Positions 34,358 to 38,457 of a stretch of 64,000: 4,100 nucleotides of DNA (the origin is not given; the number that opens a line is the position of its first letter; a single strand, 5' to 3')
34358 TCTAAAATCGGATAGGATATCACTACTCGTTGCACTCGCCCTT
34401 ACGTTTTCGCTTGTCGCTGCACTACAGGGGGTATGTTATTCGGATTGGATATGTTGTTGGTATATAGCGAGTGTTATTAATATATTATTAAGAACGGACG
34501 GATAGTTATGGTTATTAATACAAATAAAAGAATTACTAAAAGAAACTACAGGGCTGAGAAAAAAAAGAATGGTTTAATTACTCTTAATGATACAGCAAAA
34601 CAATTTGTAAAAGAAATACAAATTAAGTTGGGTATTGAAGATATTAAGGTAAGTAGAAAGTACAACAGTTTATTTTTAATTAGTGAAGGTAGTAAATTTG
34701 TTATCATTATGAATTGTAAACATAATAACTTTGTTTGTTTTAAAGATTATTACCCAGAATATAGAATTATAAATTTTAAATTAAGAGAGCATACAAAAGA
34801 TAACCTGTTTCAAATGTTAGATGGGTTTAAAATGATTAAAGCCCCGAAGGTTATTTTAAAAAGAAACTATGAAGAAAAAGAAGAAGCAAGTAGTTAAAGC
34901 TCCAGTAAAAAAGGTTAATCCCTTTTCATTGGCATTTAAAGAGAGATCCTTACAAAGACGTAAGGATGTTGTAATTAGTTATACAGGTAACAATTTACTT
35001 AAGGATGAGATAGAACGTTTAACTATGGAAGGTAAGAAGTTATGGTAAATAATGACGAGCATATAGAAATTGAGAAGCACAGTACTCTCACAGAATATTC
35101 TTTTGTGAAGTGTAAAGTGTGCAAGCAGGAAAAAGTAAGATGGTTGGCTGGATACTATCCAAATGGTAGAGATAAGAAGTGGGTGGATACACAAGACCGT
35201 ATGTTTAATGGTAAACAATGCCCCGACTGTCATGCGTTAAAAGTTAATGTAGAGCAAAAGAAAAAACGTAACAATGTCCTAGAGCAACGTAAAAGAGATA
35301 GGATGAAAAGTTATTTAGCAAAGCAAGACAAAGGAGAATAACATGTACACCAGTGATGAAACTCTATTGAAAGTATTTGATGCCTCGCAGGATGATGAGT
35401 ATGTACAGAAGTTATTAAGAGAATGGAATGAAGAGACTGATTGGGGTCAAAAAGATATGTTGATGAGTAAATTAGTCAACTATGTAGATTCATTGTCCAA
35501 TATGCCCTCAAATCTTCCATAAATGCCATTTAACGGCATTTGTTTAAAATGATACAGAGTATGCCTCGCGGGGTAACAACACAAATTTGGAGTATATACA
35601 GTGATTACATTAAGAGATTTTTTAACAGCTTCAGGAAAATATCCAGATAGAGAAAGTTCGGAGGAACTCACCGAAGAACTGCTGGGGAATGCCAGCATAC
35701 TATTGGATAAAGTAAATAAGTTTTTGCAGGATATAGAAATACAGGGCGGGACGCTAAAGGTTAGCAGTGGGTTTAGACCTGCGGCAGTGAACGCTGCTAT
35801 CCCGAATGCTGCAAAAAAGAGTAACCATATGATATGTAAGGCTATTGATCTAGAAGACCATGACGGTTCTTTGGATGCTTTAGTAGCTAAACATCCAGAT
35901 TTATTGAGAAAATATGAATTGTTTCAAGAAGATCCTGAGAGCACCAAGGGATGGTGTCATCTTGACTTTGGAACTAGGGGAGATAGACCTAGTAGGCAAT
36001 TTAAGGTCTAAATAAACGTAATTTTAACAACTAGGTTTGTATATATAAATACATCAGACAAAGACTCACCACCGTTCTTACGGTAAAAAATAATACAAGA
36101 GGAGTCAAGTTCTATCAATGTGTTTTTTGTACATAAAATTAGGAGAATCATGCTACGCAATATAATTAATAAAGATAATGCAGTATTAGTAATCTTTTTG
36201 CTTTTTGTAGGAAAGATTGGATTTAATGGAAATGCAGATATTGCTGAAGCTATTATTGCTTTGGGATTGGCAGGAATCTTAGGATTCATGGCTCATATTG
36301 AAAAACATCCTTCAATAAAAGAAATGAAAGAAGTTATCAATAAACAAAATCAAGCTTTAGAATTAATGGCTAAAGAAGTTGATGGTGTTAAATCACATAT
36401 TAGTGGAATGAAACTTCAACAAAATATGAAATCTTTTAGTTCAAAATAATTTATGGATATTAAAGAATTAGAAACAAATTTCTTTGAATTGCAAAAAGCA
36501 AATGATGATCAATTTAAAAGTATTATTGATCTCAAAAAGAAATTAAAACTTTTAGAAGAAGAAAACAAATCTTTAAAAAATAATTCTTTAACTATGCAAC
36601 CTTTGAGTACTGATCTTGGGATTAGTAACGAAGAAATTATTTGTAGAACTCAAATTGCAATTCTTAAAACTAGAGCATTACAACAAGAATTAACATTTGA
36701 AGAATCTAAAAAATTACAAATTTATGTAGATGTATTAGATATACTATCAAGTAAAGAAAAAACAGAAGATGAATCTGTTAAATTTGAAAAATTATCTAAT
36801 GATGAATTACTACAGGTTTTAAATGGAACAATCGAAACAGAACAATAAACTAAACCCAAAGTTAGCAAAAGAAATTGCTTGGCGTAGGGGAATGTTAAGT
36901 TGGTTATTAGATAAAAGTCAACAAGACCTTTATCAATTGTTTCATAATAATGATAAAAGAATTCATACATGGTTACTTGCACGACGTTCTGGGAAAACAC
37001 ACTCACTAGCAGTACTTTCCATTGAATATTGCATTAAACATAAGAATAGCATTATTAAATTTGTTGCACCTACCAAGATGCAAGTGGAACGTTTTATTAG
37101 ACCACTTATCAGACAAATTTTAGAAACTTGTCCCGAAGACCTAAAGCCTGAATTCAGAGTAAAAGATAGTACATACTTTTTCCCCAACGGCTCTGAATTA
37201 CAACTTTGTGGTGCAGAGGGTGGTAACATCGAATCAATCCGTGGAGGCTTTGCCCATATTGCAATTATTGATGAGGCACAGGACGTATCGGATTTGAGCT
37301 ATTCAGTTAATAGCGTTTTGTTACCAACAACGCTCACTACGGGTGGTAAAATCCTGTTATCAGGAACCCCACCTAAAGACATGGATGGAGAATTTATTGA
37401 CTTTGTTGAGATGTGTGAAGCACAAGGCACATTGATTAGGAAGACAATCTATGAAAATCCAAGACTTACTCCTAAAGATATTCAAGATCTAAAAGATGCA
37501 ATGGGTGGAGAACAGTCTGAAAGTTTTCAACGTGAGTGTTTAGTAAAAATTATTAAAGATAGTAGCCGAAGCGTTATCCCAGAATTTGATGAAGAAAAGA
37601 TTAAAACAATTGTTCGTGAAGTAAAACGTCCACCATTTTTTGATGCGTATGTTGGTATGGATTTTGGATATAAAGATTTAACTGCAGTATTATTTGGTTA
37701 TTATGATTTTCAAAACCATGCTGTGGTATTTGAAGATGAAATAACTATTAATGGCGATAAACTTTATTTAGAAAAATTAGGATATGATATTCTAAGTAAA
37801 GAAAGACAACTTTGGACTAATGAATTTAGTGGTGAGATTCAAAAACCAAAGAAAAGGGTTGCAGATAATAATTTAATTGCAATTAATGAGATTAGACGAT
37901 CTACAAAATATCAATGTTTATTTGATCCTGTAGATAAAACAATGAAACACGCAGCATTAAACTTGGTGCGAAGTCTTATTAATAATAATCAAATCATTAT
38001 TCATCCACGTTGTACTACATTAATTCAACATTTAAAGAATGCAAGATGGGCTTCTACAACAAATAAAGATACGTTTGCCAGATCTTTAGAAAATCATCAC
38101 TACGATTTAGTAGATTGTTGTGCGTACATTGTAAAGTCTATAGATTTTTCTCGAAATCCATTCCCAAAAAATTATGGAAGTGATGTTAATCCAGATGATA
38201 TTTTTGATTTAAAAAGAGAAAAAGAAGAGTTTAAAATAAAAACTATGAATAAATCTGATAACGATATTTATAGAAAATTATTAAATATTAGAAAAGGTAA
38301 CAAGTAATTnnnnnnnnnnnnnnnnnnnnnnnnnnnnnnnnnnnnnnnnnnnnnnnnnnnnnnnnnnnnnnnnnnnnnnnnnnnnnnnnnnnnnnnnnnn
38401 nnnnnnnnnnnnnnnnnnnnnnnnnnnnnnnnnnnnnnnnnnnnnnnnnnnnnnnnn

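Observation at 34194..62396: Phage-specific conserved element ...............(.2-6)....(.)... repeated 8 times upstream of right-arm genes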

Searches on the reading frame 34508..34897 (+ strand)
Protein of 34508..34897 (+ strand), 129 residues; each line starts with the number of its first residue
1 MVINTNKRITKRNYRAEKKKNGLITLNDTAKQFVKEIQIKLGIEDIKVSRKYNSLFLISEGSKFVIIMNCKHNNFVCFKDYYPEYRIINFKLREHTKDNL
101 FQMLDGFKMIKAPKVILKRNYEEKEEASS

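Call 18: search_protein_families(library=pfam, proteins=[window:34508-34897:+], max_evalue=0.01)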
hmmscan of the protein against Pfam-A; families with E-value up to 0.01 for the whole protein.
window:34508-34897:+ (129 aa): 0 families

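Call 19: search_protein_families(library=phrogs, proteins=[window:34508-34897:+], max_evalue=0.01)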
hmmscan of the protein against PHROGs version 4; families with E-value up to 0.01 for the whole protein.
window:34508-34897:+ (129 aa): 0 families

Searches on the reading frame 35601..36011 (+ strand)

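Call 18: search_protein_families(library=pfam, proteins=[window:35601-36011:+], max_evalue=0.01)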
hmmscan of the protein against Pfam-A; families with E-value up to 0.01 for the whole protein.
window:35601-36011:+ (136 aa): 2 families
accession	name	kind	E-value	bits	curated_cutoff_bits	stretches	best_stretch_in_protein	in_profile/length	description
PF08291.16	Peptidase_M15_3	-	1.7e-05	25.3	23.2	1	46-94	37-84/108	Peptidase M15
PF05951.18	Peptidase_M15_2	-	0.0013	18.9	27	1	34-94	57-120/153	Bacterial protein of unknown function (DUF882)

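Call 19: search_protein_families(library=phrogs, proteins=[window:35601-36011:+], max_evalue=0.01)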
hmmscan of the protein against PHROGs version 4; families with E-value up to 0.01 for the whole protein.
window:35601-36011:+ (136 aa): 2 families
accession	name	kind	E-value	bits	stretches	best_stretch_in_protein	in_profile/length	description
phrog_894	-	lysis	6e-09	36.3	1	36-127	72-165/389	endolysin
phrog_28234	-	lysis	0.0037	17.4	1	41-131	277-365/372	endolysin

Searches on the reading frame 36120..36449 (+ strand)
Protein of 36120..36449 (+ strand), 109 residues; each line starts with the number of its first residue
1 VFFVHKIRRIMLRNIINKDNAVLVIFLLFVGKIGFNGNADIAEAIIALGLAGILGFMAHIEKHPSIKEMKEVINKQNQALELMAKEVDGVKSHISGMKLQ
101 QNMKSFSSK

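Call 18: search_protein_families(library=pfam, proteins=[window:36120-36449:+], max_evalue=0.01)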
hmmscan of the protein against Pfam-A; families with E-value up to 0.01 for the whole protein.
window:36120-36449:+ (109 aa): 0 families

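Call 19: search_protein_families(library=phrogs, proteins=[window:36120-36449:+], max_evalue=0.01)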
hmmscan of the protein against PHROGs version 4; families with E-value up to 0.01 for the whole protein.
window:36120-36449:+ (109 aa): 1 family
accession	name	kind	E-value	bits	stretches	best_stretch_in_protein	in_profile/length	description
phrog_5553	-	unknown function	0.0055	17.9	1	56-102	8-53/114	-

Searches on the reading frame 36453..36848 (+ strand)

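Call 18: search_protein_families(library=pfam, proteins=[window:36453-36848:+], max_evalue=0.01)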
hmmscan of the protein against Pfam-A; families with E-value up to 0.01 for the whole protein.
window:36453-36848:+ (131 aa): 0 families

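Call 19: search_protein_families(library=phrogs, proteins=[window:36453-36848:+], max_evalue=0.01)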
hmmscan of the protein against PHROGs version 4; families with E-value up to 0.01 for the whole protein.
window:36453-36848:+ (131 aa): 1 family
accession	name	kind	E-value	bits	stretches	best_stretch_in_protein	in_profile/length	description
phrog_7168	-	DNA, RNA and nucleotide metabolism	0.008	16.7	1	17-62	210-256/284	homing endonuclease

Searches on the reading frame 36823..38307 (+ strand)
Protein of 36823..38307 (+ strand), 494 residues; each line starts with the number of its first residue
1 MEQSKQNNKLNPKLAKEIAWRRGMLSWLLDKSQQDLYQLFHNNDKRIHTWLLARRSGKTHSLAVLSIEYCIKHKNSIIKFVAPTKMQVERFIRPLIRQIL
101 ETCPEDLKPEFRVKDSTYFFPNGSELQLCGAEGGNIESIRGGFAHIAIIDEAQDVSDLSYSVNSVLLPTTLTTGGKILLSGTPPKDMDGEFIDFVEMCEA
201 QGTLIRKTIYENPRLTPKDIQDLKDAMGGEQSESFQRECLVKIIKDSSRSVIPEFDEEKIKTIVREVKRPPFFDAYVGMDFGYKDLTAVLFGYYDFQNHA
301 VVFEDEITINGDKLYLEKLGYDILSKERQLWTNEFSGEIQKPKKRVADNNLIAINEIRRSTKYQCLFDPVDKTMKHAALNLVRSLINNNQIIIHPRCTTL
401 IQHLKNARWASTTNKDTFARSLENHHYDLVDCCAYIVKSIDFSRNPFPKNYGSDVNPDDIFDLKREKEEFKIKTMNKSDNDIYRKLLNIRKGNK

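Call 7: search_protein_families(library=phrogs, proteins=[window:36823-38307:+], max_evalue=0.001)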
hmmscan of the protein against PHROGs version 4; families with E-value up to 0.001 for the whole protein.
window:36823-38307:+ (494 aa): 5 families
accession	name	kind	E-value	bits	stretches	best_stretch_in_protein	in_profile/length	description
phrog_2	-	head and packaging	7.5e-36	125.2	1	25-446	262-599/807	terminase large subunit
phrog_7579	-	head and packaging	3.5e-08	33.9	1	45-244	17-214/239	terminase large subunit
phrog_5902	-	unknown function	1.6e-07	31.9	1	28-263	33-277/359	-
phrog_5653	-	head and packaging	1.9e-06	28.8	1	260-445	17-185/199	terminase large subunit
phrog_6672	-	head and packaging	0.00023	21.7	1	386-440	75-129/145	terminase large subunit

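Call 9: search_dna_similar(query=window:36823-38307:+, collection=phages, mode=protein, max_rows=25)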
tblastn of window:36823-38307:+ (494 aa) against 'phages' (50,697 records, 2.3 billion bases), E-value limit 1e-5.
Records with a match: 323; places in all: 323; records where one place covers at least 80% of the query: 285.
Best place of each record, by identity: <60% 323.
By first word of the organism name: Vibrio 297; Rhizobium 10; Klebsiella 6; Escherichia 4; Salmonella 2; Meiothermus 2; Proteobacteria 1; Pelagibacter 1.
By host as written in the record: - 282; Vibrio crassostreae 8; Vibrio sp. 2; V.alginolyticus 2; Vibrio parahaemolyticus 2; Salmonella enterica subsp. enterica serovar Typhimurium strain LT2 2; Meiothermus sp. 2; Rhizobium etli CFN42 2; and 21 more.
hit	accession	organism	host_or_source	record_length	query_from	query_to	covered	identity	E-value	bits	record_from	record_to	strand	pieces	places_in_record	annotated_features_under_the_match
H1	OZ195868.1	Vibrio phage D252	Seawater and oysters mix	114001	46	441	80%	22.9%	4e-6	56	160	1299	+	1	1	terminase large subunit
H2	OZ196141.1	Vibrio phage D17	Seawater and oysters mix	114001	46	441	80%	22.9%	4e-6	56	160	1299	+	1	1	terminase large subunit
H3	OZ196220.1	Vibrio phage D414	Seawater and oysters mix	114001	46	441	80%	22.9%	4e-6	56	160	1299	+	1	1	terminase large subunit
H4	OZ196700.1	Vibrio phage D230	Seawater and oysters mix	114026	46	441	80%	22.9%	4e-6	56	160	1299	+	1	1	terminase large subunit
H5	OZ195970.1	Vibrio phage D386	Seawater and oysters mix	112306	46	441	80%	22.9%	8e-6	55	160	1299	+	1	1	terminase large subunit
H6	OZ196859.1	Vibrio phage 70E37-2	Seawater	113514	46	441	80%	22.9%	8e-6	55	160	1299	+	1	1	terminase large subunit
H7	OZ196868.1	Vibrio phage 70E35-3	Seawater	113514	46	441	80%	22.9%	8e-6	55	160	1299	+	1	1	terminase large subunit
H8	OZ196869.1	Vibrio phage 70E35-1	Seawater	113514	46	441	80%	22.9%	8e-6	55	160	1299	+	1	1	terminase large subunit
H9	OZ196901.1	Vibrio phage 70E34-3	Seawater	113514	46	441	80%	22.9%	8e-6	55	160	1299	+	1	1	terminase large subunit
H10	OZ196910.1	Vibrio phage 70E37-4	Seawater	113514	46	441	80%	22.9%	8e-6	55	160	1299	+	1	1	terminase large subunit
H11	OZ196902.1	Vibrio phage 70E34-1a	Seawater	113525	46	441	80%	22.9%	8e-6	55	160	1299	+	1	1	terminase large subunit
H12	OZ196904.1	Vibrio phage 70E34-1b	Seawater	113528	46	441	80%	22.9%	8e-6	55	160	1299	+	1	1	terminase large subunit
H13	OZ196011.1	Vibrio phage D308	Seawater and oysters mix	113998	46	441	80%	22.9%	8e-6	55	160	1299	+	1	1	terminase large subunit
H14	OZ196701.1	Vibrio phage D232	Seawater and oysters mix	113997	46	441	80%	22.9%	8e-6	55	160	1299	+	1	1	terminase large subunit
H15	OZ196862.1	Vibrio phage 70E37-3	Seawater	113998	46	441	80%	22.9%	8e-6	55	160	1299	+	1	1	terminase large subunit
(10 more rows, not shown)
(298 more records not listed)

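Call 39: find_related_loci(query=window:36823-38307:+, collection=viral_contigs, flank=10000)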
Query window:36823-38307:+ (494 aa) in viral_contigs; peptide patterns used: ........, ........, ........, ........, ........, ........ (x = any residue, [..] = any of these).
11 stretches matched a pattern, but none encodes a relative of the query by tblastn (E <= 1e-3).
